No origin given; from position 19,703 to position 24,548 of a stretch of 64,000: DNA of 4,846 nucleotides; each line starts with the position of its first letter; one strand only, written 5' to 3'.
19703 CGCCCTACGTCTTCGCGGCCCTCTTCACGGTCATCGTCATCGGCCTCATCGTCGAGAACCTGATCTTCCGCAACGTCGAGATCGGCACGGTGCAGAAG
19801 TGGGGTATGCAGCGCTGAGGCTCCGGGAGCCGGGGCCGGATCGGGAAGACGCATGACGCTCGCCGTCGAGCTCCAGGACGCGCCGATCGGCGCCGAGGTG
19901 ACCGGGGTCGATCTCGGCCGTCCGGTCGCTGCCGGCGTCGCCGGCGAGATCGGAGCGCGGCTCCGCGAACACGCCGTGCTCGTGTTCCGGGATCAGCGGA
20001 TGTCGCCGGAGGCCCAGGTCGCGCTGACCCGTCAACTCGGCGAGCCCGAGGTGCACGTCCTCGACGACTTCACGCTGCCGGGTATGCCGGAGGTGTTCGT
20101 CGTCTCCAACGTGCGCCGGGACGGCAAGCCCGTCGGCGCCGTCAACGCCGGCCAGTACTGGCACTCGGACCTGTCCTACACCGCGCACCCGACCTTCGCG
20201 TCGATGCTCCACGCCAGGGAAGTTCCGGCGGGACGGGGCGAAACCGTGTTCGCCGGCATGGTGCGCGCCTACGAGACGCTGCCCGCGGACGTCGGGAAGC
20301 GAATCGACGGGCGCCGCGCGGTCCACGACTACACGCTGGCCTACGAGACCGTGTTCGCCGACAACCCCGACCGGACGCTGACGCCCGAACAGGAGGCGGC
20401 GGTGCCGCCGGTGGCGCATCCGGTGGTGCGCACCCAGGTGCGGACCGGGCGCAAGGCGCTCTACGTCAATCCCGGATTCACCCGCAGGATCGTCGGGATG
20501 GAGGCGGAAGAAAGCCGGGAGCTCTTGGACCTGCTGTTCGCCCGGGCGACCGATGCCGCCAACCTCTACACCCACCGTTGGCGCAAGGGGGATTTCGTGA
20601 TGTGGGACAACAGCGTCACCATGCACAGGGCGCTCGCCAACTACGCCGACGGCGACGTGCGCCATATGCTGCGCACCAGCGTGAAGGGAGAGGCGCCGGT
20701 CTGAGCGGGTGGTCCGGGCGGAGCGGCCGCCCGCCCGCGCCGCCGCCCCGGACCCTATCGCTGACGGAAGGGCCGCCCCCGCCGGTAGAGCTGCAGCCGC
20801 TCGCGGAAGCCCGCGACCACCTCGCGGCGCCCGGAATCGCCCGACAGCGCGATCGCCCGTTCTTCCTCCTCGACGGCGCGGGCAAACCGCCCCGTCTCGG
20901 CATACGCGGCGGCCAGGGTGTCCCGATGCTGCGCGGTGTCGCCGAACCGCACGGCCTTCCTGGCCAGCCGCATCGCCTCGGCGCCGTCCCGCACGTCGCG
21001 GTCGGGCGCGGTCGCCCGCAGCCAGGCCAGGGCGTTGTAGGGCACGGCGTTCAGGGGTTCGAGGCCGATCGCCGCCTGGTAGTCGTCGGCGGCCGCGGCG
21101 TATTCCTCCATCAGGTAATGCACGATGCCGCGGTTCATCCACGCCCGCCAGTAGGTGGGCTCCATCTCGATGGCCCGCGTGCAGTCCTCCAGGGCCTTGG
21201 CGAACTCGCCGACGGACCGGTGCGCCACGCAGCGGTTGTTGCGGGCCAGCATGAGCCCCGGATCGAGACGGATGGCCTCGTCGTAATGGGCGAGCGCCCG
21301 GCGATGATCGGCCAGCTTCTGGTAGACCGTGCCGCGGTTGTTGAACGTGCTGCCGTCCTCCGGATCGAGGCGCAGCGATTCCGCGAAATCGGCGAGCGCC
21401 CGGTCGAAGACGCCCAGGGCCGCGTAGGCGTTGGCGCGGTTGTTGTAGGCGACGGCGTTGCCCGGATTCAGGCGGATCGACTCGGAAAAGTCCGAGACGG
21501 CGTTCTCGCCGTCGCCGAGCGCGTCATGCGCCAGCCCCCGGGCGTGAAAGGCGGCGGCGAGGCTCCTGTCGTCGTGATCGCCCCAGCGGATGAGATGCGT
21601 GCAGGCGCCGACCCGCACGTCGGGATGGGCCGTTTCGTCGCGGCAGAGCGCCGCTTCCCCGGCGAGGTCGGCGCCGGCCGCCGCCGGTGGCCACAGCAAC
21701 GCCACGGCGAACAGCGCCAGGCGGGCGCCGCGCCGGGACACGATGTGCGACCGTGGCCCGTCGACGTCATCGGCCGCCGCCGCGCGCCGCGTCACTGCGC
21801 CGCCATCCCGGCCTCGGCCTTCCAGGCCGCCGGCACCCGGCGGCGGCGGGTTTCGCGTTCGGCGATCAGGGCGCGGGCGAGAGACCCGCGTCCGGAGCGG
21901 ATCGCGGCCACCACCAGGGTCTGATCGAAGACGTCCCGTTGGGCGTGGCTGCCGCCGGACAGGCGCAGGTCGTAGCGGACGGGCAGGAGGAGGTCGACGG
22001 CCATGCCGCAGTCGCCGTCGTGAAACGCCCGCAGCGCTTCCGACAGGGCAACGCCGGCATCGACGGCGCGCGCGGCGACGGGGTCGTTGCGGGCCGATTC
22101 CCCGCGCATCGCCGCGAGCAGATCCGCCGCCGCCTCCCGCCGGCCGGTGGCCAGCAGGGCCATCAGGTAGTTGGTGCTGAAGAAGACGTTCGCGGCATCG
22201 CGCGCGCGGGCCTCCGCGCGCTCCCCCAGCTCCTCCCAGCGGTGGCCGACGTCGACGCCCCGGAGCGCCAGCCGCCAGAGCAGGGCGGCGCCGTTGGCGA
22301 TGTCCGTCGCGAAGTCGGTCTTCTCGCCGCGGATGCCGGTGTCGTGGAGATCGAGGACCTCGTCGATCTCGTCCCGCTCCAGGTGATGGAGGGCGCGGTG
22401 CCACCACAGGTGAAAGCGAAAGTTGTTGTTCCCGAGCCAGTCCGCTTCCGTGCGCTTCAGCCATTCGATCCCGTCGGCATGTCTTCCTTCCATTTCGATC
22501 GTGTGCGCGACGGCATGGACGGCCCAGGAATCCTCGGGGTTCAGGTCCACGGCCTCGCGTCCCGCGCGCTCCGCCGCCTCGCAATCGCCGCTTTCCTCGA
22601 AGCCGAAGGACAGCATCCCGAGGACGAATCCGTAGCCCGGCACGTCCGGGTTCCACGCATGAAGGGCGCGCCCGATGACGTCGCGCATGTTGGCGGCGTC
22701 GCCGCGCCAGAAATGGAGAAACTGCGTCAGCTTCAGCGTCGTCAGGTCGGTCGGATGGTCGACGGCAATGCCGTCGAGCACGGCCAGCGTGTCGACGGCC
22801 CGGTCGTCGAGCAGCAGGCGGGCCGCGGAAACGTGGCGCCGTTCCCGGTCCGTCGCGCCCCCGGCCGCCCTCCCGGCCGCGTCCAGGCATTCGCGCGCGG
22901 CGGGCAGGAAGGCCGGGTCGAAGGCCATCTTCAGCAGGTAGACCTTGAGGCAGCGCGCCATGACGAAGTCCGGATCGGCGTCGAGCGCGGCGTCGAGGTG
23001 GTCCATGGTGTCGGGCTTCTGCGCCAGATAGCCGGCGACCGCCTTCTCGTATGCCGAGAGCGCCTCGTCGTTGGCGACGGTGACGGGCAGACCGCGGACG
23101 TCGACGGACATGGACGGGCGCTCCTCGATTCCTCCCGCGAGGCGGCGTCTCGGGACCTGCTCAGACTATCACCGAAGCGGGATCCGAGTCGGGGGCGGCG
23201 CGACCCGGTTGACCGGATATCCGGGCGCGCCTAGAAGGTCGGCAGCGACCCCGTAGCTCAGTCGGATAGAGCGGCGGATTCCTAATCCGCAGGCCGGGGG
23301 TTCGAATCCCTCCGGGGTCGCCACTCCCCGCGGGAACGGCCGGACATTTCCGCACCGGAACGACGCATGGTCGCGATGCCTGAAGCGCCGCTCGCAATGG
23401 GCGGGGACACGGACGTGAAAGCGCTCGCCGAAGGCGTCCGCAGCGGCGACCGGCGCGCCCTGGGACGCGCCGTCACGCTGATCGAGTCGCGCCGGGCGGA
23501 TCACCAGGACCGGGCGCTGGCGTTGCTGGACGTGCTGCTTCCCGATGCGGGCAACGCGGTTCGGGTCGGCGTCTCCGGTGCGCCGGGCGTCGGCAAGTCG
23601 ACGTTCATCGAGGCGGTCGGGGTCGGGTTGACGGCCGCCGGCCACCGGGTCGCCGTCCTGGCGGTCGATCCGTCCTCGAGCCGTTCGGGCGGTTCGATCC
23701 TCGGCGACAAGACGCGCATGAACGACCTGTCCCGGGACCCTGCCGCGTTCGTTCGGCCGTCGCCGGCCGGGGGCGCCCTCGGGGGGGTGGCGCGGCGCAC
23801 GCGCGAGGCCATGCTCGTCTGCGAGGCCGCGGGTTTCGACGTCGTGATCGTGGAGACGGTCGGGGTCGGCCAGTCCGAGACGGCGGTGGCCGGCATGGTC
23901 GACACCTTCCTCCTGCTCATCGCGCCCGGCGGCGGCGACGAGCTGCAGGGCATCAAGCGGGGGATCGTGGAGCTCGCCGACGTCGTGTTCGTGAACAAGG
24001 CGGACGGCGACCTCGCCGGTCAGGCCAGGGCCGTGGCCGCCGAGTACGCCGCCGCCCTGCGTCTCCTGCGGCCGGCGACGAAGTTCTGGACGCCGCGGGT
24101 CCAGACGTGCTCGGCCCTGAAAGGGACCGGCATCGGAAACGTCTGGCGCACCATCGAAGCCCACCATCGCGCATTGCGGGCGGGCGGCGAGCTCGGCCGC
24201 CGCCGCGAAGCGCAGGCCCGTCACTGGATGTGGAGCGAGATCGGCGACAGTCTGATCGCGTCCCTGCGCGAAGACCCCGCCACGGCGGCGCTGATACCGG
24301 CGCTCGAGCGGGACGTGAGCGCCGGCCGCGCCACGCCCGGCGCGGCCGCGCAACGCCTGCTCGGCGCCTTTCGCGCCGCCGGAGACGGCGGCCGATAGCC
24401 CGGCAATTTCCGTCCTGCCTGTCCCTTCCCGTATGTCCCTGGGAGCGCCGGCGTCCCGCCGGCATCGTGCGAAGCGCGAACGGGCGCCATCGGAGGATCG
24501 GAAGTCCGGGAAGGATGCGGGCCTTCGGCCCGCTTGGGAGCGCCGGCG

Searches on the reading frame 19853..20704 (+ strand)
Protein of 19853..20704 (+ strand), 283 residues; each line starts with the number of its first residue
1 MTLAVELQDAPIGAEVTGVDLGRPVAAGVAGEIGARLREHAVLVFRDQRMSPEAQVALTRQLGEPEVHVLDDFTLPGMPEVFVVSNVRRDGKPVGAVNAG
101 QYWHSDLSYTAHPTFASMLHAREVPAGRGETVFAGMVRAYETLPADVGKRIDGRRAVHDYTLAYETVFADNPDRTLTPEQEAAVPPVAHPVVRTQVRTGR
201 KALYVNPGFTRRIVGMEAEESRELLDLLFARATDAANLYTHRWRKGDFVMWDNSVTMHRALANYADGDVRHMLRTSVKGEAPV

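Call 38: search_protein_families(library=pfam, proteins=[window:19853-20704:+])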
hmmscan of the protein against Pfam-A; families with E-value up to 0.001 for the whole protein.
window:19853-20704:+ (283 aa): 1 family
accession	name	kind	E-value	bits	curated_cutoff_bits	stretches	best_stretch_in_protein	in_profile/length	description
PF02668.22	TauD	-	2.1e-64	218.4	27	1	10-275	8-266/267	Taurine catabolism dioxygenase TauD, TfdA family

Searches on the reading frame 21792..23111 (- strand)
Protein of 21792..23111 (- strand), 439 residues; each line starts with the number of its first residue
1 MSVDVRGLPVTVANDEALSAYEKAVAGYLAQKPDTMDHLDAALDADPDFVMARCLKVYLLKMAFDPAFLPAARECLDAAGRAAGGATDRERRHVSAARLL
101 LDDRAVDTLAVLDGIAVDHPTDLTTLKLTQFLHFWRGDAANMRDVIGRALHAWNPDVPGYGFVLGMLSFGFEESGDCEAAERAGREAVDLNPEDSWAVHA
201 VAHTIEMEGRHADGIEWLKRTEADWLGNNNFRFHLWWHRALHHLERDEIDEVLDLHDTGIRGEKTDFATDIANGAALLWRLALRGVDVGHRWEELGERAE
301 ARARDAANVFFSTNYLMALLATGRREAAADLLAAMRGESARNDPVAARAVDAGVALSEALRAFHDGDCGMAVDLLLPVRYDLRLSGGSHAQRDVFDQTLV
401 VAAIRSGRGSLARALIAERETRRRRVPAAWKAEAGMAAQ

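Call 38: search_protein_families(library=pfam, proteins=[window:21792-23111:-])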
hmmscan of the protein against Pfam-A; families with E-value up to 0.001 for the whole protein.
window:21792-23111:- (439 aa): 1 family
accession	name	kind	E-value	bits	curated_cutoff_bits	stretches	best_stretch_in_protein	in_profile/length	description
PF13424.12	TPR_12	-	0.00039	21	30.1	0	132-190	12-74/77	Tetratricopeptide repeat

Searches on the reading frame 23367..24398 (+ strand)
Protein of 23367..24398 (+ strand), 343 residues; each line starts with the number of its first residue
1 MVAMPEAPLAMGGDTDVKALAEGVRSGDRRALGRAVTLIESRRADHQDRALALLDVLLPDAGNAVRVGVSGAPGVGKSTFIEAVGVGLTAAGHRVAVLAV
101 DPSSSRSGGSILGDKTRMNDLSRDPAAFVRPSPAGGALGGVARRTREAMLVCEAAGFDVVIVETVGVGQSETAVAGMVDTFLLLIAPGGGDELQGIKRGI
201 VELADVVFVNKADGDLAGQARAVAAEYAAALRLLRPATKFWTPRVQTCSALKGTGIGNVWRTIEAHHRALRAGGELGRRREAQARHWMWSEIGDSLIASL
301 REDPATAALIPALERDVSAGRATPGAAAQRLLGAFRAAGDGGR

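Call 38: search_protein_families(library=pfam, proteins=[window:23367-24398:+])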
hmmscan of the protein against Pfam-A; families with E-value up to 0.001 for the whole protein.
window:23367-24398:+ (343 aa): 2 families
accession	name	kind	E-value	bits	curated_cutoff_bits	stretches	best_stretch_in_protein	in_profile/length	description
PF03308.22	MeaB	-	5.9e-110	367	23.1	1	32-303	1-271/273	Methylmalonyl Co-A mutase-associated GTPase MeaB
PF02492.25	cobW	-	0.0001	22.4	20.7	1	67-236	3-174/180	CobW/HypB/UreG, nucleotide-binding domain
